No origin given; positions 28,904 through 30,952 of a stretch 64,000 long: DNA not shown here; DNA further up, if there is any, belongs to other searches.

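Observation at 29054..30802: Fusion of an ICMT/steroid-reductase-like (DUF1295) membrane domain to an alpha/beta-hydrolase inside the carotenoid operon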

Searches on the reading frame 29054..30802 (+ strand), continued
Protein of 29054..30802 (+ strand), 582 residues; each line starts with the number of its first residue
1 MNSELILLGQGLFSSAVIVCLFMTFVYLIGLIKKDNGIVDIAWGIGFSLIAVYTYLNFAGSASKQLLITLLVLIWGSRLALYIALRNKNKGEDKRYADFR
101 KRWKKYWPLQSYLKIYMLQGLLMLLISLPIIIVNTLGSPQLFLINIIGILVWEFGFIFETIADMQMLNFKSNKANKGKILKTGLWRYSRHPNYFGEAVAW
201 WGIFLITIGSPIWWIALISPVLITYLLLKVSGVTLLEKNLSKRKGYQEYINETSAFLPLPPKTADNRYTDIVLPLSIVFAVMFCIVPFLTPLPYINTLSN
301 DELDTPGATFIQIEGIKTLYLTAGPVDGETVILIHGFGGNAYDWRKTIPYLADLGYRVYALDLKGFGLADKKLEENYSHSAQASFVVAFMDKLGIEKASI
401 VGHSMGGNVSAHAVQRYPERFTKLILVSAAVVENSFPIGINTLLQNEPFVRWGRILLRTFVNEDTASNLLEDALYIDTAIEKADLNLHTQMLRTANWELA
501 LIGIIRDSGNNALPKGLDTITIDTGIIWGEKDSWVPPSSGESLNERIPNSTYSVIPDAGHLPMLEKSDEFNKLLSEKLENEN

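Call 24: search_protein_representatives(protein=window:29054-30799:+)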
Query: 582 residues. Proteins with E-value up to 0.001 (for the whole library): 78658; up to 1e-10: 16843; up to 1e-30: 1258. The best 150 are listed.
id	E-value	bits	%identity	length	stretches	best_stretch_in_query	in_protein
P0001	0.0e+00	1309.3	100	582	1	1-582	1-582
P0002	5.5e-153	526.9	46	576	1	5-574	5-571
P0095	4.7e-139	480.9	40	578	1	12-578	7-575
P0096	2.7e-106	372.7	47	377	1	4-373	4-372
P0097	2.5e-74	267.2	43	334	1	253-580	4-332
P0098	1.5e-72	261.2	44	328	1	276-579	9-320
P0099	3.8e-70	253.3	49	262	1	15-264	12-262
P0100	4.6e-69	249.8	49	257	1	14-259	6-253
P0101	1.1e-68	248.5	44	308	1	277-576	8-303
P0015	4.0e-68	246.6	49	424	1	13-258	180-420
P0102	3.8e-67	243.4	47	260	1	12-262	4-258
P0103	5.0e-67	243.0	44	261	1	9-262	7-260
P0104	1.0e-66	242.0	47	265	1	14-262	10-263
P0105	1.1e-66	241.9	45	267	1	12-264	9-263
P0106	1.2e-66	241.8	43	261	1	8-258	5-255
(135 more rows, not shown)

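Call 25: find_encoding_contigs(protein=P0095, flank=10000, max_places=3)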
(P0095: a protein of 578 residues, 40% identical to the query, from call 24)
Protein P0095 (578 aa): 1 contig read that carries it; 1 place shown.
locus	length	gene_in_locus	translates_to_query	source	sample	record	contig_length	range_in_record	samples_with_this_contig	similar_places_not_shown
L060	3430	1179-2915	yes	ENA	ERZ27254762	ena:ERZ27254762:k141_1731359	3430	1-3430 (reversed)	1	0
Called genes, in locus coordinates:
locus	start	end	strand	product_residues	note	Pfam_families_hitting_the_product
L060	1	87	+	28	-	?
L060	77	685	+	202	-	PF01161:PBP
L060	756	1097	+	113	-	PF01329:Pterin_4a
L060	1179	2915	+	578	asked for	PF06966:DUF1295, PF02544:Steroid_dh, PF00561:Abhydrolase_1, PF06028:DUF915 (faint), PF12146:Hydrolase_4, PF12697:Abhydrolase_6, PF03096:Ndr, PF08386:Abhydrolase_4 (weak), +2 more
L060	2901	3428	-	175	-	?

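Call 26: find_encoding_contigs(protein=P0096, flank=10000, max_places=3)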
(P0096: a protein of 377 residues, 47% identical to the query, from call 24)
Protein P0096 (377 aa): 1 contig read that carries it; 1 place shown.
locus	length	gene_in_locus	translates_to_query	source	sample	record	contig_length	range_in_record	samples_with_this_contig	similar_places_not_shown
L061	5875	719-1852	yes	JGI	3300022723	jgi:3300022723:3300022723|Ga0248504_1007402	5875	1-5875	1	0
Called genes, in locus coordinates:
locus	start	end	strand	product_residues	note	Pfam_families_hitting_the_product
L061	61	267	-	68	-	-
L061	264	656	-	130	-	-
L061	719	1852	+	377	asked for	PF06966:DUF1295, PF02544:Steroid_dh, PF00561:Abhydrolase_1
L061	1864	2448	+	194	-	PF12146:Hydrolase_4, PF00561:Abhydrolase_1, PF12697:Abhydrolase_6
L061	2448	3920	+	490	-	PF00070:Pyr_redox (faint), PF00890:FAD_binding_2 (weak), PF01266:DAO, PF01593:Amino_oxidase, PF01946:Thi4 (weak), PF12831:FAD_oxidored (weak), PF13450:NAD_binding_8, PF01266:DAO (weak), +3 more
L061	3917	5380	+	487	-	PF00070:Pyr_redox (faint), PF01266:DAO, PF01593:Amino_oxidase, PF03486:HI0933_like (faint), PF07992:Pyr_redox_2 (faint), PF13450:NAD_binding_8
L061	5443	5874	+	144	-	?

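Call 27: search_solved_structures(query=window:29054-30799:+, max_evalue=0.001)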
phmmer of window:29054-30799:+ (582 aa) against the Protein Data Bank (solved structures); distinct sequences matched with E-value up to 0.001: 446 (the best 60 are shown).
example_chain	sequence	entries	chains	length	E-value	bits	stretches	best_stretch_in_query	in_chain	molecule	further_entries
1iun_A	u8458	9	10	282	7e-27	97.2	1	314-577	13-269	meta-Cleavage product hydrolase | 2-hydroxy-6-oxo-7-methylocta-2,4-dienoate hydrolase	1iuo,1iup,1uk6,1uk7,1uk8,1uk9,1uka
2d0d_A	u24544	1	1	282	9e-27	96.9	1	314-577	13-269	2-hydroxy-6-oxo-7-methylocta-2,4-dienoate hydrolase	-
4f0j_A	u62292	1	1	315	1.5e-22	82.9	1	318-440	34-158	Probable hydrolytic enzyme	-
6i8w_A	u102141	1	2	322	7.3e-22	80.6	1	272-570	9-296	Alpha/beta fold hydrolase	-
4ns4_A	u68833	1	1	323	1.6e-20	76.2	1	304-567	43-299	Alpha/beta hydrolase fold protein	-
1u2e_A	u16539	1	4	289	2.3e-20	75.7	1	323-575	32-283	2-hydroxy-6-ketonona-2,4-dienedioic acid hydrolase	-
9ijk_A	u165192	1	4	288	2.4e-20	75.7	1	323-575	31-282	2-hydroxy-6-oxononadienedioate/2-hydroxy-6-oxononatrienedioate hydrolase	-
4jnc_A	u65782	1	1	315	1.3e-19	73.3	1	327-425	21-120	Bifunctional epoxide hydrolase 2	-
4c4x_A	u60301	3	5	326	1.4e-19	73.1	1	327-425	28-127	BIFUNCTIONAL EPOXIDE HYDROLASE 2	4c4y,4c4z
6fr2_A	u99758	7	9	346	1.4e-19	73.1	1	327-425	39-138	Bifunctional epoxide hydrolase 2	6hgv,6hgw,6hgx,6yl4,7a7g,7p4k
7eba_A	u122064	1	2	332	1.5e-19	73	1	327-425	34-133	Bifunctional epoxide hydrolase 2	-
3ans_A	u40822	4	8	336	1.6e-19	73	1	327-425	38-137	Epoxide hydrolase 2 | Bifunctional epoxide hydrolase 2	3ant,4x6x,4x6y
3pdc_A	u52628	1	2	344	1.6e-19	72.9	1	327-425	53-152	Epoxide hydrolase 2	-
6i5e_A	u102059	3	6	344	1.7e-19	72.8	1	327-425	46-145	Bifunctional epoxide hydrolase 2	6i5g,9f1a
8qmz_A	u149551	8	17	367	1.7e-19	72.8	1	327-425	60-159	Bifunctional epoxide hydrolase 2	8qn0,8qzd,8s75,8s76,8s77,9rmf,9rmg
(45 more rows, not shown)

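Call 28: search_protein_families(library=ncbifam, proteins=[window:29054-30799:+], max_evalue=0.001)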
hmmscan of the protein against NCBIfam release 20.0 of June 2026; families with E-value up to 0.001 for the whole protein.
window:29054-30799:+ (582 aa): 36 families (the best 25 are shown)
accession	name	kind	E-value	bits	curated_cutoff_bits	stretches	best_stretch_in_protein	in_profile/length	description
NF011457.0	PRK14875.1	equivalog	2.3e-37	128.9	307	1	305-580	109-371/372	acetoin dehydrogenase dihydrolipoyllysine-residue acetyltransferase subunit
NF051488.1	bifunc_PcaDC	exception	1.1e-25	90.6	390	2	322-430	6-112/375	bifunctional 3-oxoadipate enol-lactonase/4-carboxymuconolactone decarboxylase PcaDC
TIGR03343.1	biphenyl_bphD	equivalog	1.1e-24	87.1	462.15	1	326-578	28-280/282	2-hydroxy-6-oxo-6-phenylhexa-2,4-dienoate hydrolase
TIGR03056.1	bchO_mg_che_rel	equivalog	1.4e-24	86.6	172.55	1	308-576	8-275/278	alpha/beta fold hydrolase BchO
TIGR02427.1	protocat_pcaD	equivalog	5e-24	85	255.85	2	322-430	6-113/251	3-oxoadipate enol-lactonase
NF045632.1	hydroxlase_HsaD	equivalog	9.9e-24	83.8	400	1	308-577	14-287/290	4,5:9,10-diseco-3-hydroxy-5,9,17-trioxoandrosta-1(10),2-diene-4-oate hydrolase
TIGR03611.1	RutD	equivalog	4.1e-22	78.8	238.5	1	327-429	12-113/258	pyrimidine utilization protein D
NF050089.1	i_nPHAscl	equivalog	4e-21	75.3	300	1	325-430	15-118/288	intracellular short-chain-length polyhydroxyalkanoate depolymerase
TIGR03695.1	menH_SHCHC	equivalog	7.8e-21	74.6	208.55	1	329-430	3-105/252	2-succinyl-6-hydroxy-2,4-cyclohexadiene-1-carboxylate synthase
TIGR01738.1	bioH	equivalog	7.5e-20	71.6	206.95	2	329-437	5-109/245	pimeloyl-ACP methyl ester esterase BioH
NF002043.0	PRK00870.1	subfamily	1.4e-19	70.6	265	1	316-431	34-150/302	haloalkane dehalogenase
NF002938.0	PRK03592.1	equivalog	4e-19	69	241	1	309-432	13-132/298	haloalkane dehalogenase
NF051487.1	bifunc_PcaCD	exception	1.4e-14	54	430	1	326-578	170-411/413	bifunctional 4-carboxymuconolactone decarboxylase/3-oxoadipate enol-lactonase PcaCD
NF058580.1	lipase_V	equivalog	2.3e-13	50.4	300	1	324-440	21-128/230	EstV family lipase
NF052614.1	AB_fold_OlsI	equivalog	6.3e-13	48.8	385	1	465-580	141-257/272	ornithine lipid biosynthesis O-acyltransferase OlsI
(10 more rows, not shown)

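Call 41: predict_structure(alignment_id=A2)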
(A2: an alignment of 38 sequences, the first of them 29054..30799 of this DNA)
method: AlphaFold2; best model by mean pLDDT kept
length: 582 residues; sequences in the alignment: 38
mean_pLDDT: 93.1   pTM: 0.74
mean pLDDT of the five models: 93.1, 92.7, 92.0, 92.1, 91.7
residues with pLDDT >= 90: 466; 70-90: 99; 50-70: 16; < 50: 1
segments of 3 or more residues with pLDDT < 50: none
pLDDT, mean of each block of 10 residues (from residue 1): 86 98 98 97 98 95 90 98 95 95 97 98 98 91 90 97 93 88 93 97 94 94 93 79 90 91 64 79 88 90 84 97 98 97 96 98 96 97 98 98 98 98 98 78 91 94 91 85 88 94 95 97 98 97 98 98 97 96 55
secondary structure, 60 per line:
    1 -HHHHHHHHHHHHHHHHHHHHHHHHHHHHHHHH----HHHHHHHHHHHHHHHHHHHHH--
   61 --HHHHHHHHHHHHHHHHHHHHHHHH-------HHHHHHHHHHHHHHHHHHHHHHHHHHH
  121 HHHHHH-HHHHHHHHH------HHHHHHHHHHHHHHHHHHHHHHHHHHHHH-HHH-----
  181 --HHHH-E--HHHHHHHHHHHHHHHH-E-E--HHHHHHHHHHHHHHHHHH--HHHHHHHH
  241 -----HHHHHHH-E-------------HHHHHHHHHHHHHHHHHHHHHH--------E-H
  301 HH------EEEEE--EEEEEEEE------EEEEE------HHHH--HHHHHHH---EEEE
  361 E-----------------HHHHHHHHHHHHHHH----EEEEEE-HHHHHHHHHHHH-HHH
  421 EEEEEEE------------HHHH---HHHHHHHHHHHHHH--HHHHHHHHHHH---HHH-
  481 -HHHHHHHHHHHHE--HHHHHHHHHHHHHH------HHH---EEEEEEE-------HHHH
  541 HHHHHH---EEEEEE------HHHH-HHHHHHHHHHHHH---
elements in order: H2-33 H38-58 H63-86 H94-126 H128-136 H143-171 H183-186 H191-206 H213-230 H233-240 H246-252 H268-289 E309-313 E316-323 E330-334 H341-344 H347-353 E357-361 H379-393 E398-403 H405-416 E421-427 H440-443 H447-460 H463-473 H482-493 H497-510 E523-529 H537-546 E550-555 H562-565 H567-579

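Call 46: fold_search(model_id=the predicted structure, library=pdb)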
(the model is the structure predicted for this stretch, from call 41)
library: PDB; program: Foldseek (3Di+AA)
matches with E <= 10: 1760; with E <= 0.001: 1662
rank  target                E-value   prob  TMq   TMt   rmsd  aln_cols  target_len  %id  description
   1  1iup                  1.4e-17  1.00  0.38  0.79   4.8       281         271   30  meta-Cleavage product hydrolase from Pseudomonas fluorescens IP01 (CumD) S103A mutant complexed with isobutyrates (released 2002-09-18)
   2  1iuo                  1.7e-17  1.00  0.39  0.81   4.5       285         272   30  meta-Cleavage product hydrolase from Pseudomonas fluorescens IP01 (CumD) S103A mutant complexed with acetates (released 2002-09-18)
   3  6i8w_A                2.1e-17  1.00  0.40  0.72  11.3       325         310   23  Crystal structure of a membrane phospholipase A, a novel bacterial virulence factor (released 2019-11-27)
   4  1iun_B                9.2e-17  1.00  0.39  0.78   4.5       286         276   30  meta-Cleavage product hydrolase from Pseudomonas fluorescens IP01 (CumD) S103A mutant hexagonal (released 2002-09-18)
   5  2d0d                  9.6e-17  1.00  0.39  0.81   4.3       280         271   30  Crystal Structure of a Meta-cleavage Product Hydrolase (CumD) A129V Mutant (released 2006-06-06)
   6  4i3f                  1.4e-16  1.00  0.38  0.74   5.2       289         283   24  Crystal structure of serine hydrolase CCSP0084 from the polyaromatic hydrocarbon (PAH)-degrading bacterium Cycloclasticu (released 2013-06-26)
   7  4lyd                  1.8e-16  1.00  0.39  0.81   4.4       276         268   22  Crystal structure of the S105A mutant of a C-C hydrolase, DxnB2 from Sphingomonas wittichii RW1 (released 2013-09-18)
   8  4lxg                  2.2e-16  1.00  0.38  0.79   4.7       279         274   22  Crystal structure of DxnB2, a carbon - carbon bond hydrolase from Sphingomonas wittichii RW1 (released 2013-09-18)
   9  1iun_A                2.3e-16  1.00  0.38  0.79   4.7       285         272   30  meta-Cleavage product hydrolase from Pseudomonas fluorescens IP01 (CumD) S103A mutant hexagonal (released 2002-09-18)
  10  5jzb_A                2.7e-16  1.00  0.40  0.80   4.5       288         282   22  Crystal structure of HsaD bound to 3,5-dichlorobenzene sulphonamide (released 2017-04-05)
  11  3v1k_A                3.1e-16  1.00  0.41  0.81   5.1       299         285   26  Crystal Structure of the H265Q mutant of a C-C hydrolase, BphD from Burkholderia xenovorans LB400. (released 2012-03-21)
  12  5jzb_B                3.7e-16  1.00  0.40  0.80   4.5       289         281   22  Crystal structure of HsaD bound to 3,5-dichlorobenzene sulphonamide (released 2017-04-05)
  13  8agn_DDD              3.7e-16  1.00  0.38  0.75   6.9       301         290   24  Cyclohexane epoxide low pH soak of epoxide hydrolase from metagenomic source ch65 (released 2023-08-16)
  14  8ynv_C                4.3e-16  1.00  0.41  0.77   4.6       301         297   26  Poly(3-hydroxybutyrate) depolymerase PhaZ from Bacillus thuringiensis (released 2024-12-11)
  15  2wud_A                5.9e-16  1.00  0.40  0.79   5.5       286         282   22  Crystal structure of S114A mutant of HsaD from Mycobacterium tuberculosis (released 2009-10-20)
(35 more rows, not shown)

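Call 47: find_encoding_contigs(protein=P0029, flank=7000, max_places=3)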
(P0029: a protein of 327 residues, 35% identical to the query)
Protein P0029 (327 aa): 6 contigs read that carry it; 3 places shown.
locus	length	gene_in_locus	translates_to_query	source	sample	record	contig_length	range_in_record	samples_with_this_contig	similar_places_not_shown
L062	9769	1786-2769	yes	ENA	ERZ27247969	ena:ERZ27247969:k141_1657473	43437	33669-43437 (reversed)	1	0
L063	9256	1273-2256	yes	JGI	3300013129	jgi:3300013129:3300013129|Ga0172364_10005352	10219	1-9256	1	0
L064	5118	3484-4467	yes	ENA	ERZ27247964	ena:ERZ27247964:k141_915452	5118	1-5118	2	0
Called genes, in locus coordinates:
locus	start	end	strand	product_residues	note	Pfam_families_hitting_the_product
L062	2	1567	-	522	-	?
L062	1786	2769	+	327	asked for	PF00561:Abhydrolase_1, PF12146:Hydrolase_4, PF12697:Abhydrolase_6, PF06821:Ser_hydrolase (faint), PF00561:Abhydrolase_1 (weak)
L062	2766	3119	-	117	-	PF01370:Epimerase (weak), PF13460:NAD_binding_10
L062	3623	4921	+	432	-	PF07705:CARDB (faint)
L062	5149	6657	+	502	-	PF09479:Flg_new (faint), PF18998:Flg_new_2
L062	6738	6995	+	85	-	-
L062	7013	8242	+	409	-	PF18998:Flg_new_2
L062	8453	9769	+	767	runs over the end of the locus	-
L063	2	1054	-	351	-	?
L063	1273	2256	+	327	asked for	PF00561:Abhydrolase_1, PF12146:Hydrolase_4, PF12697:Abhydrolase_6, PF06821:Ser_hydrolase (faint), PF00561:Abhydrolase_1 (weak)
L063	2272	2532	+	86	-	-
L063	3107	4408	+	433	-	PF07705:CARDB (faint)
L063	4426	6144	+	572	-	PF09479:Flg_new (faint), PF18998:Flg_new_2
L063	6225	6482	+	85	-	-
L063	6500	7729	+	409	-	PF18998:Flg_new_2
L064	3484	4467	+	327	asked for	PF00561:Abhydrolase_1, PF12146:Hydrolase_4, PF12697:Abhydrolase_6, PF06821:Ser_hydrolase (faint), PF00561:Abhydrolase_1 (weak)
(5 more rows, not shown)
